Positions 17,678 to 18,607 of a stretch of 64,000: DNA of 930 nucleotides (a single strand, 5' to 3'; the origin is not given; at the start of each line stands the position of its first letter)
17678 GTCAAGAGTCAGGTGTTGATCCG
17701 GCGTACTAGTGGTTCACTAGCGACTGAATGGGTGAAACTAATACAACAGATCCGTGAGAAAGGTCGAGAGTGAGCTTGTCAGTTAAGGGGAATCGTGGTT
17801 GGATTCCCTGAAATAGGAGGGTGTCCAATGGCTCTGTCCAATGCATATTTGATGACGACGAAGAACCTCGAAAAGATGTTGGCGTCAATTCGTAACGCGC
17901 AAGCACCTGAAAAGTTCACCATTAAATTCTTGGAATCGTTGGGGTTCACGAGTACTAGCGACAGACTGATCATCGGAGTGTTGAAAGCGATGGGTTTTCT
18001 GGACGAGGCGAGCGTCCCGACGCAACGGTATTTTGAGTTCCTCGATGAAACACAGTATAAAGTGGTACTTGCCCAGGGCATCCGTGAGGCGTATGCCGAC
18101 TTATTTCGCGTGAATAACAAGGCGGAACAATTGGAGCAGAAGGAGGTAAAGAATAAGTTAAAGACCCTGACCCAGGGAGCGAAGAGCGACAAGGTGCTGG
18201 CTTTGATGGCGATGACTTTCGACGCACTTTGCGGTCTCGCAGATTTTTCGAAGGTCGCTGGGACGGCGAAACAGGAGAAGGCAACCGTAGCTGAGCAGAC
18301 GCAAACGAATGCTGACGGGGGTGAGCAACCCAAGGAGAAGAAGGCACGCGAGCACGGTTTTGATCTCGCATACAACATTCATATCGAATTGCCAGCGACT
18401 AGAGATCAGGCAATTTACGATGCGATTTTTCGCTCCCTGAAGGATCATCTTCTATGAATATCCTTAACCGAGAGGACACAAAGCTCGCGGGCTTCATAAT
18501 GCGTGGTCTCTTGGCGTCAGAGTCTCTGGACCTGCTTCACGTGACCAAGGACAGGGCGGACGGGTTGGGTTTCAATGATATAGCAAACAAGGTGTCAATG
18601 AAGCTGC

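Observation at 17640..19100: AT-richer two-gene cassette: DUF5343-like protein plus Swt1-like HEPN protein (candidate undescribed RNase toxin / defence module)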

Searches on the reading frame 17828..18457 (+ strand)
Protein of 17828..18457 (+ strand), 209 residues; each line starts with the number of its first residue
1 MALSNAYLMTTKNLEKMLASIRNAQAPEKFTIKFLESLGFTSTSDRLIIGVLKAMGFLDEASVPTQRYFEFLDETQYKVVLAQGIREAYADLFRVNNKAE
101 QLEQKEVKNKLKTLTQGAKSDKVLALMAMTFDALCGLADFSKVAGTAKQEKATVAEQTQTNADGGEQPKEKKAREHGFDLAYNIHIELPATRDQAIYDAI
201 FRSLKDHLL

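Call 4: search_protein_families(library=pfam, proteins=[window:17828-18457:+], max_evalue=1)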
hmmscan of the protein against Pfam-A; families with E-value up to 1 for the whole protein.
window:17828-18457:+ (209 aa): 1 family
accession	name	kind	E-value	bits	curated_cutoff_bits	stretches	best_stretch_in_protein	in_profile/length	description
PF17278.7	DUF5343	-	1.7e-46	158.4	27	1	7-142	2-137/140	Family of unknown function (DUF5343)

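Call 5: search_protein_families(library=padloc, proteins=[window:17828-18457:+], max_evalue=1)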
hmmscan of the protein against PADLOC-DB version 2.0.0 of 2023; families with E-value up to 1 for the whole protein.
window:17828-18457:+ (209 aa): 2 families
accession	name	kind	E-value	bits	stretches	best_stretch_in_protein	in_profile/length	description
PDLC04589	PDC-M34A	-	1.1e-80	268.9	1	1-208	1-207/208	-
PDLC04588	PDC-M34A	-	1e-40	137.8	1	3-208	57-258/260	-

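Call 6: search_protein_families(library=ncbifam, proteins=[window:17828-18457:+], max_evalue=1)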
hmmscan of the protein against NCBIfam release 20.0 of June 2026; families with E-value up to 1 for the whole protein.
window:17828-18457:+ (209 aa): 1 family
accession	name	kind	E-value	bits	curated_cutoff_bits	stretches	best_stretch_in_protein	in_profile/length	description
NF001109.0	PRK00136.1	equivalog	0.036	14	119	1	9-67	2-55/131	30S ribosomal protein S8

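Call 7: search_protein_families(library=phrogs, proteins=[window:17828-18457:+], max_evalue=1)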
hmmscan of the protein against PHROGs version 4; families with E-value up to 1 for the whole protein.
window:17828-18457:+ (209 aa): 0 families

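Call 12: find_homologous_proteins(query=window:17828-18457:+)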
Query window:17828-18457:+ (209 aa): 1042 proteins with E <= 0.001 among 1342 candidates; the best 120 are listed.
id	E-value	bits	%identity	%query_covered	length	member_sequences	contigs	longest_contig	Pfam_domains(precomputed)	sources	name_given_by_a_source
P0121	5.9e-98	344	78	100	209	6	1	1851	PF17278.8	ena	-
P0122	1.1e-95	337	77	100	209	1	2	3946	PF17278.8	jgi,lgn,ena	-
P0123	1.4e-94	333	76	100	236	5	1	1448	PF17278.8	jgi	jgi:hypothetical protein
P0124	3.8e-94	332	76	100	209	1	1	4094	PF17278.8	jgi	jgi:hypothetical protein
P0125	4.8e-94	331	77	100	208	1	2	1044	PF17278.8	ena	-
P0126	1.4e-93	330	76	100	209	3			PF17278.8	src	-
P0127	4.1e-93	328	99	74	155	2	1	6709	PF17278.8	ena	-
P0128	2.4e-92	326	76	100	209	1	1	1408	PF17278.8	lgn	-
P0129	1.6e-90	320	73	100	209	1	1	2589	PF17278.8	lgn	-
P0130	2.4e-90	319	77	96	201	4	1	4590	PF17278.8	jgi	-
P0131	2.1e-87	310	75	96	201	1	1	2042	PF17278.8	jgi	jgi:hypothetical protein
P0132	3.9e-86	306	76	91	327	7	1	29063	PF17278.8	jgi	-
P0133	3.7e-81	289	67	96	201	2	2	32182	PF17278.8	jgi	jgi:hypothetical protein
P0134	6.9e-70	253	59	100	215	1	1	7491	PF17278.8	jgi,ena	-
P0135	7.5e-70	252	61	100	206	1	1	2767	PF17278.8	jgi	jgi:hypothetical protein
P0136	3.0e-69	251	57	100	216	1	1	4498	PF17278.8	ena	-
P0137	3.9e-69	250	59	100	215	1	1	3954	PF17278.8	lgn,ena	-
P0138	4.2e-69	250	62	100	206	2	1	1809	PF17278.8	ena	-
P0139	6.9e-69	249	57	100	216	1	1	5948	PF17278.8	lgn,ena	-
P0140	2.3e-68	248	59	100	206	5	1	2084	PF17278.8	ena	-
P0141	2.6e-68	247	59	100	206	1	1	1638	PF17278.8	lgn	-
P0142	3.3e-68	247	57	100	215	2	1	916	PF17278.8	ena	-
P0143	4.8e-68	247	60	100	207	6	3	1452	PF17278.8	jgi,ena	-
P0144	9.5e-68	246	59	100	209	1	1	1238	PF17278.8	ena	-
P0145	1.2e-67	245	59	100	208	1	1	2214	PF17278.8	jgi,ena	-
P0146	1.5e-67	245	58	100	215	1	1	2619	PF17278.8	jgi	jgi:hypothetical protein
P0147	2.9e-67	244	57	100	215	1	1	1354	PF17278.8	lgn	-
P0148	3.5e-67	244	60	100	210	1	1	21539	PF17278.8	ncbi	-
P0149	3.8e-67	244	57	100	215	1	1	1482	PF17278.8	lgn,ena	-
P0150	4.1e-67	244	59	100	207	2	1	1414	PF17278.8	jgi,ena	-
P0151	4.4e-67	243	59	100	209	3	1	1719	PF17278.8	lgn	-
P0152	5.6e-67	243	79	72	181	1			PF17278.8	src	-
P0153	5.9e-67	243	58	100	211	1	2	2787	PF17278.8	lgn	-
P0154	8.1e-67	243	57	100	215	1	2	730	PF17278.8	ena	-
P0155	1.8e-66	241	57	100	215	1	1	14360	PF17278.8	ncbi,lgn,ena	-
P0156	2.0e-66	241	58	100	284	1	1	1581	PF17278.8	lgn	-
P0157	2.1e-66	241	55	100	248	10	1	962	PF17278.8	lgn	-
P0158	2.6e-66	241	57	100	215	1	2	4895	PF17278.8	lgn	-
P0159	5.2e-66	240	57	100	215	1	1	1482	PF17278.8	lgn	-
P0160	5.2e-66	240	57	100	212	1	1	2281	PF17278.8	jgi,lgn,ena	-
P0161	6.1e-66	240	57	100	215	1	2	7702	PF17278.8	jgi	jgi:cell division GTPase FtsZ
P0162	7.1e-66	240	58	100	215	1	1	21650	PF17278.8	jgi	jgi:hypothetical protein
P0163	7.4e-66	239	56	100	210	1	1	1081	PF17278.8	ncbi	-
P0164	9.3e-66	239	57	100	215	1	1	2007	PF17278.8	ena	-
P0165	1.3e-65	239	57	100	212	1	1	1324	PF17278.8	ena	-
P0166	1.3e-65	239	56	100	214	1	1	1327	PF17278.8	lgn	-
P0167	3.0e-65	238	56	100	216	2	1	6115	PF17278.8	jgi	-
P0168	3.1e-65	237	55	100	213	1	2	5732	PF17278.8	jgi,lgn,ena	-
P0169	3.4e-65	237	56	100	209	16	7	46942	PF17278.8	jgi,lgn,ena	jgi:hypothetical protein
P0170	3.9e-65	237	57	100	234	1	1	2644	PF17278.8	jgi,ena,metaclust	metaclust:\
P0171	7.0e-65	236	59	100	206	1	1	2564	PF17278.8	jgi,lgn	jgi:hypothetical protein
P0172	9.4e-65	236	57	100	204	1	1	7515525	PF17278.8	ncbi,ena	-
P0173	1.0e-64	236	59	100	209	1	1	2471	PF17278.8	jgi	jgi:hypothetical protein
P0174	1.3e-64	235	56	100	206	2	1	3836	PF17278.8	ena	-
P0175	2.0e-64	235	58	100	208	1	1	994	PF17278.8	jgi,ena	-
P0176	2.1e-64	235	57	100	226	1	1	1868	PF17278.8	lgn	-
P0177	3.4e-64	234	55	100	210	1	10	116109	PF17278.8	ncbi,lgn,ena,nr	ncbi:MAG: DUF5343 domain-containing protein [Bacilli bacterium]|nr:DUF5343 domain-containing protein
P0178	5.6e-64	233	59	95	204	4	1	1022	PF17278.8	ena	-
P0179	5.7e-64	233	56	100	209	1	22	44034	PF17278.8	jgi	jgi:hypothetical protein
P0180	6.7e-64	233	58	100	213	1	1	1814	PF17278.8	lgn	-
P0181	7.8e-64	233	60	100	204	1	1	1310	PF17278.8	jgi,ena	-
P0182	9.6e-64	233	57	100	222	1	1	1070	PF17278.8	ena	-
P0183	1.1e-63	232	55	100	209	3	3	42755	PF17278.8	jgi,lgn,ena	-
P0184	1.5e-63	232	58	96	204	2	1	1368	PF17278.8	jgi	-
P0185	1.6e-63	232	56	100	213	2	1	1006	PF17278.8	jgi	jgi:Family of unknown function (DUF5343)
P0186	2.2e-63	231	57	99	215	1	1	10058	PF17278.8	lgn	-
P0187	3.2e-63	231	55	100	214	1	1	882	PF17278.8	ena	-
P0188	3.5e-63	231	56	100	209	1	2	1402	PF17278.8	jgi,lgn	jgi:hypothetical protein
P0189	4.9e-63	230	57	100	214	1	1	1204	PF17278.8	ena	-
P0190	5.0e-63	230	56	100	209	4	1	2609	PF17278.8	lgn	-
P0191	6.1e-63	230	57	100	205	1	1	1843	PF17278.8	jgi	jgi:hypothetical protein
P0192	6.7e-63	230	57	100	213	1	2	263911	PF17278.8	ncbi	-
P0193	7.0e-63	230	55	100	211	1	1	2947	PF17278.8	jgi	-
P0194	1.5e-62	229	54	100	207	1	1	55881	PF17278.8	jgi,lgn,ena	-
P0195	1.7e-62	229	58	100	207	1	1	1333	PF17278.8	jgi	jgi:hypothetical protein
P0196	1.8e-62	228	55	100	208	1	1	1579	PF17278.8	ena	-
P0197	2.2e-62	228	54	100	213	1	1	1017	PF17278.8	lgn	-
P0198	2.7e-62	228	54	100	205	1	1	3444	PF17278.8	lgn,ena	-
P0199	3.0e-62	228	58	100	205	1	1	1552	PF17278.8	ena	-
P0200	3.5e-62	228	57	100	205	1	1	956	PF17278.8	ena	-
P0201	4.4e-62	227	55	100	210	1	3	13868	PF17278.8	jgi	jgi:hypothetical protein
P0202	4.6e-62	227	55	100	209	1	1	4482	PF17278.8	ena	-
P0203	5.1e-62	227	56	100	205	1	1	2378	PF17278.8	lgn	-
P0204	5.6e-62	227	51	100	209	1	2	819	PF17278.8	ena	-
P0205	6.3e-62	227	56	100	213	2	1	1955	PF17278.8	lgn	-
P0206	7.2e-62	226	56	100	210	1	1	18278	PF17278.8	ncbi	-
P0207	8.8e-62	226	54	100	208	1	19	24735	PF17278.8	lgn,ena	-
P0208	9.1e-62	226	54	100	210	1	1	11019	PF17278.8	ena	-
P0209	1.0e-61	226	55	99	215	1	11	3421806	PF17278.8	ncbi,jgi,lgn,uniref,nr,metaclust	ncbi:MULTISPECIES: DUF5343 domain-containing protein [Dehalobacter]|jgi:hypothetical protein|uniref:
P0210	1.0e-61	226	55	100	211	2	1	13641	PF17278.8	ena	-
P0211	1.0e-61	226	57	95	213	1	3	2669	PF17278.8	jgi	jgi:hypothetical protein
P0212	1.0e-61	226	53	100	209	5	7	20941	PF17278.8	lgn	-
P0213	1.2e-61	226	54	100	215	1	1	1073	PF17278.8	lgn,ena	-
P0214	1.4e-61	226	55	100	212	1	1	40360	PF17278.8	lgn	-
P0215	1.4e-61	226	52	100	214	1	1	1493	PF17278.8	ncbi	-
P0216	1.6e-61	225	54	100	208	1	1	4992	PF17278.8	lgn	-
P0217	1.8e-61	225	55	100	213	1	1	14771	PF17278.8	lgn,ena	-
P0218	1.9e-61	225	57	100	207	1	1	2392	PF17278.8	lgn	-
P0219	2.0e-61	225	57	100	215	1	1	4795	PF17278.8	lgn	-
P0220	2.6e-61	225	57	100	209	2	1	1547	PF17278.8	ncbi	-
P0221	2.8e-61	225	54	100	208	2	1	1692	PF17278.8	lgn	-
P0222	3.8e-61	224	53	100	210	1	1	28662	PF17278.8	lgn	-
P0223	4.2e-61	224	57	100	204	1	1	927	PF17278.8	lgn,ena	-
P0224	4.7e-61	224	56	100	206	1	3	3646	PF17278.8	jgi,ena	-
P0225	4.7e-61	224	54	100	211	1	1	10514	PF17278.8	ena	-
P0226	4.9e-61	224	55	100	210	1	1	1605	PF17278.8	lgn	-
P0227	5.8e-61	224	54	100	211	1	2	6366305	PF17278.8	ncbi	-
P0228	5.9e-61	224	53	100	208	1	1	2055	PF17278.8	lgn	-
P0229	5.9e-61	223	54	100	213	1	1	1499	PF17278.8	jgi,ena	-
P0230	6.4e-61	223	57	100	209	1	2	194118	PF17278.8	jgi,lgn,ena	-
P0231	6.6e-61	223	55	100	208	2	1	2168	PF17278.8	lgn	-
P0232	6.7e-61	223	53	100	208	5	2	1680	PF17278.8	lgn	-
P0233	6.9e-61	223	56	100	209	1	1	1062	PF17278.8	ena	-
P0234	7.4e-61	223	56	100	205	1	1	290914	PF17278.8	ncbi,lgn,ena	-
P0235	7.9e-61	223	52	100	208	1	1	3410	PF17278.8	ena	-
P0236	8.4e-61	223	53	100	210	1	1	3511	PF17278.8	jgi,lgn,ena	-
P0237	9.3e-61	223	58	95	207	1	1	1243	PF17278.8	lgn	-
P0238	9.3e-61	223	57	100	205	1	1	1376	PF17278.8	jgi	jgi:hypothetical protein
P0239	1.1e-60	223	55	100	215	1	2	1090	PF17278.8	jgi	jgi:hypothetical protein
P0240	1.2e-60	223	55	100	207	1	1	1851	PF17278.8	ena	-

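Call 15: find_related_loci(query=A1, collection=genome_contigs, flank=10000)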
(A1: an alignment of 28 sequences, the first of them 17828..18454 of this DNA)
Query A1 (209 aa) in genome_contigs; peptide patterns used: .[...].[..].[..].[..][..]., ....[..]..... (x = any residue, [..] = any of these).
191 stretches matched a pattern; 163 encode a relative of the query (tblastn E <= 1e-3); the best 80 are kept; 80 distinct loci.
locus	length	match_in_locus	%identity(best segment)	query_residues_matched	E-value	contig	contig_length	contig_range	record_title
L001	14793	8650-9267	59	1-209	7e-78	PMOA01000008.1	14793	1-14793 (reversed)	MAG: Limisphaerales bacterium isolate palsa_1371 73.20110600_P1D.3_contig_15220, whole genome shotgun sequence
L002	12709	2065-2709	55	1-209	2e-73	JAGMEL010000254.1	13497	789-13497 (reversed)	MAG: candidate division WOR-3 bacterium isolate RS_18_8 ZL530.bin.8.fa_254, whole genome shotgun sequence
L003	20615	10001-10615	58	1-209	3e-72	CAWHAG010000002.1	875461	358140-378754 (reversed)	MAG: Ignavibacteriota bacterium isolate MFD04408.bin.1.36 genome assembly, contig: contig_39761, whole genome shotgun se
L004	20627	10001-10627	55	1-208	1e-71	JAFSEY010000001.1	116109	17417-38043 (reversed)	MAG: Bacilli bacterium isolate RGIG3081 Goat_Rectum-5__c5414, whole genome shotgun sequence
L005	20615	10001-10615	56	1-209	7e-70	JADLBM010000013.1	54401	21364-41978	MAG: Candidatus Yanofskybacteria bacterium isolate SJ168 c_000000739376, whole genome shotgun sequence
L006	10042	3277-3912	52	1-208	2e-68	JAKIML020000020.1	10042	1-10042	MAG: Bacillota bacterium isolate FC6 NODE_527_length_10042_cov_13.100431, whole genome shotgun sequence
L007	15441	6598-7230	54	1-209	2e-68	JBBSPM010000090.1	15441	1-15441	MAG: Chthoniobacterales bacterium isolate LS6_sbin.56 LS6_sbin.56_K_1970445_L_15441_cov_43.2661, whole genome shotgun se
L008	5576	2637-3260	52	1-209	4e-68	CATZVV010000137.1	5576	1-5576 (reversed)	MAG TPA_asm: uncultured Lachnoclostridium sp. isolate ERR9762675_bin.24_MetaWRAP_v1.3_MAG genome assembly, contig: ERZ18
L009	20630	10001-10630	54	1-209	4e-68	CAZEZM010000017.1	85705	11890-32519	MAG TPA_asm: uncultured Flavipsychrobacter sp. isolate SRP090828_co2_64 genome assembly, contig: NODE_106_length_85705_c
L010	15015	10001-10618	55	1-209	9e-68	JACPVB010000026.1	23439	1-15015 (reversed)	MAG: Chloroflexi bacterium isolate NC_groundwater_773_Ag_S2p5_51_10 JBCH_GD18_4_SO25_S179_scaffold_48433, whole genome s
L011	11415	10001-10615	55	1-209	6e-68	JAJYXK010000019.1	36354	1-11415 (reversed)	MAG: bacterium isolate FK3.bin40 NODE_2168_length_36354_cov_3.588484, whole genome shotgun sequence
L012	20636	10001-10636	54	1-209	5e-68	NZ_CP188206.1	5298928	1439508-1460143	Flavobacterium sp. 2 chromosome, complete genome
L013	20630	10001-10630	53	1-209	1e-67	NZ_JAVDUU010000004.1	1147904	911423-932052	Mucilaginibacter pocheonensis strain 3262 Ga0454449_04, whole genome shotgun sequence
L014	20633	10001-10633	55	1-209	8e-67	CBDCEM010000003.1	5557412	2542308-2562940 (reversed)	MAG: Cyclobacteriaceae bacterium isolate 715ca776-3538-4ce1-aff8-f83ee6eb7d73 genome assembly, contig: contig_3, whole g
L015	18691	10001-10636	52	1-209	4e-67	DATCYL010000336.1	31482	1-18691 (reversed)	MAG TPA_asm: Lachnospiraceae bacterium isolate SMAG_U7464 k141_464020, whole genome shotgun sequence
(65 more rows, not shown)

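Call 23: search_protein_families(library=pfam, alignment_id=A3, max_evalue=0.00001)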
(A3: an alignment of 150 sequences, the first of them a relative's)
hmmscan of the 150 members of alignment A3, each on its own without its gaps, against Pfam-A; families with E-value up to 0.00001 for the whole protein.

A. member 1, L001:9873-10508:- (212 aa): 2 families
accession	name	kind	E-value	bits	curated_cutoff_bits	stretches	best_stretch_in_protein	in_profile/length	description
PF20466.3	MmeI_TRD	-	1.2e-31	110.2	27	1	33-114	125-206/207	MmeI, target recognition domain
PF20467.3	MmeI_C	-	1.6e-31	108.8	27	1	116-197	1-82/83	MmeI, C-terminal domain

B. families by the number of members that match (of 150 scanned): 106 families (the first 25 are shown)
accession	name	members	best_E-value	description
PF12146.15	Hydrolase_4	3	1.4e-11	Serine aminopeptidase, S33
PF04851.21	ResIII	2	4.6e-39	Type III restriction enzyme, res subunit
PF03235.19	GmrSD_N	2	2.2e-31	GmrSD restriction endonuclease, N-terminal domain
PF00561.26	Abhydrolase_1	2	1.8e-28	alpha/beta hydrolase fold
PF00589.27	Phage_integrase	2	3.6e-23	Phage integrase family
PF04055.27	Radical_SAM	2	3.8e-19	Radical SAM superfamily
PF02661.23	Fic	2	2.5e-17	Fic/DOC family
PF12697.13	Abhydrolase_6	2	3.4e-15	Alpha/beta hydrolase family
PF01596.23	Methyltransf_3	2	6.5e-11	O-methyltransferase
PF13578.12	Methyltransf_24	2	1.9e-09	Methyltransferase domain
PF13649.12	Methyltransf_25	2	3.1e-06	Methyltransferase domain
PF00521.26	DNA_topoisoIV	1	2.5e-160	DNA gyrase/topoisomerase IV, subunit A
PF09556.15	RE_HaeIII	1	8.9e-134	HaeIII restriction endonuclease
PF00939.25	Na_sulph_symp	1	5.3e-131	Sodium:sulfate symporter transmembrane region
PF00145.23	DNA_methylase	1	1e-107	C-5 cytosine-specific DNA methylase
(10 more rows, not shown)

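Call 24: search_protein_families(library=padloc, alignment_id=A3, max_evalue=0.00001)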
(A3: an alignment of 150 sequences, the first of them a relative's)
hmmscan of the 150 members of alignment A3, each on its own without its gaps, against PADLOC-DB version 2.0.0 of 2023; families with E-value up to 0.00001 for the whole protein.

A. member 1, L001:9873-10508:- (212 aa): 5 families
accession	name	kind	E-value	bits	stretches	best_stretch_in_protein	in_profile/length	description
PDLC03598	REase_MTase_IIG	-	5.4e-65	217.8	1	30-195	745-909/912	Type IIG restriction enzyme-methyltransferase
PDLC03599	REase_MTase_IIG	-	1.3e-16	57.6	1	57-194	787-926/959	Type IIG restriction enzyme-methyltransferase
PDLC02643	DrmMI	-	8.9e-11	38.3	1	41-172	1136-1272/1347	DrmMI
PDLC03627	REase_MTase_IIG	-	1.2e-09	34.5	1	57-136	864-944/1136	Type IIG restriction enzyme-methyltransferase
PDLC02640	DrmMI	-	2.7e-06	23.3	1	48-138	777-865/1015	DrmMI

B. families by the number of members that match (of 150 scanned): 282 families (the first 25 are shown)
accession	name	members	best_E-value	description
PDLC04134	mad2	3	2.1e-21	mads_2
PDLC05078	PDC-S72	2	1.5e-130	-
PDLC04838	PDC-S04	2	8.1e-74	-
PDLC04709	PDC-M55C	2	5.9e-53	-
PDLC04839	PDC-S04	2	1.2e-38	-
PDLC04151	HEC-05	2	6.2e-38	-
PDLC04150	HEC-05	2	8.5e-29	-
PDLC04842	PDC-S04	2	1.8e-21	-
PDLC04841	PDC-S04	2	1e-16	-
PDLC04153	HEC-05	2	4.8e-15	-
PDLC03963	SoFic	2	2e-09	-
PDLC04157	HEC-06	2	1.9e-08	-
PDLC05014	PDC-S41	1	4.7e-245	-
PDLC03658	mREase_IV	1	2.2e-225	Type IV methyl-directed restriction enzyme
PDLC03757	Drt2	1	3.4e-137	DRT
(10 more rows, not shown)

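Call 28: search_solved_structures(query=A1, max_evalue=10, show_alignments=2)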
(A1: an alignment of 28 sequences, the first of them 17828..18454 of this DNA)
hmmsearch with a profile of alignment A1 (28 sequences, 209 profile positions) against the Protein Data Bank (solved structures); distinct sequences matched with E-value up to 10: 4.
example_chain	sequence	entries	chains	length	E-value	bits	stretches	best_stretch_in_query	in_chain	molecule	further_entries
1ku9_A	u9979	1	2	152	0.00038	23.5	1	34-126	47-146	hypothetical protein MJ223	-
1t3j_A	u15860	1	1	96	0.0032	20.5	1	113-176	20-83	mitofusin 1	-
4yy5_A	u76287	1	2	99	0.44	13.5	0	92-126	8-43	dTor_3x33L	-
4yy2_A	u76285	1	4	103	0.51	13.3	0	92-126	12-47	dTor_3x33L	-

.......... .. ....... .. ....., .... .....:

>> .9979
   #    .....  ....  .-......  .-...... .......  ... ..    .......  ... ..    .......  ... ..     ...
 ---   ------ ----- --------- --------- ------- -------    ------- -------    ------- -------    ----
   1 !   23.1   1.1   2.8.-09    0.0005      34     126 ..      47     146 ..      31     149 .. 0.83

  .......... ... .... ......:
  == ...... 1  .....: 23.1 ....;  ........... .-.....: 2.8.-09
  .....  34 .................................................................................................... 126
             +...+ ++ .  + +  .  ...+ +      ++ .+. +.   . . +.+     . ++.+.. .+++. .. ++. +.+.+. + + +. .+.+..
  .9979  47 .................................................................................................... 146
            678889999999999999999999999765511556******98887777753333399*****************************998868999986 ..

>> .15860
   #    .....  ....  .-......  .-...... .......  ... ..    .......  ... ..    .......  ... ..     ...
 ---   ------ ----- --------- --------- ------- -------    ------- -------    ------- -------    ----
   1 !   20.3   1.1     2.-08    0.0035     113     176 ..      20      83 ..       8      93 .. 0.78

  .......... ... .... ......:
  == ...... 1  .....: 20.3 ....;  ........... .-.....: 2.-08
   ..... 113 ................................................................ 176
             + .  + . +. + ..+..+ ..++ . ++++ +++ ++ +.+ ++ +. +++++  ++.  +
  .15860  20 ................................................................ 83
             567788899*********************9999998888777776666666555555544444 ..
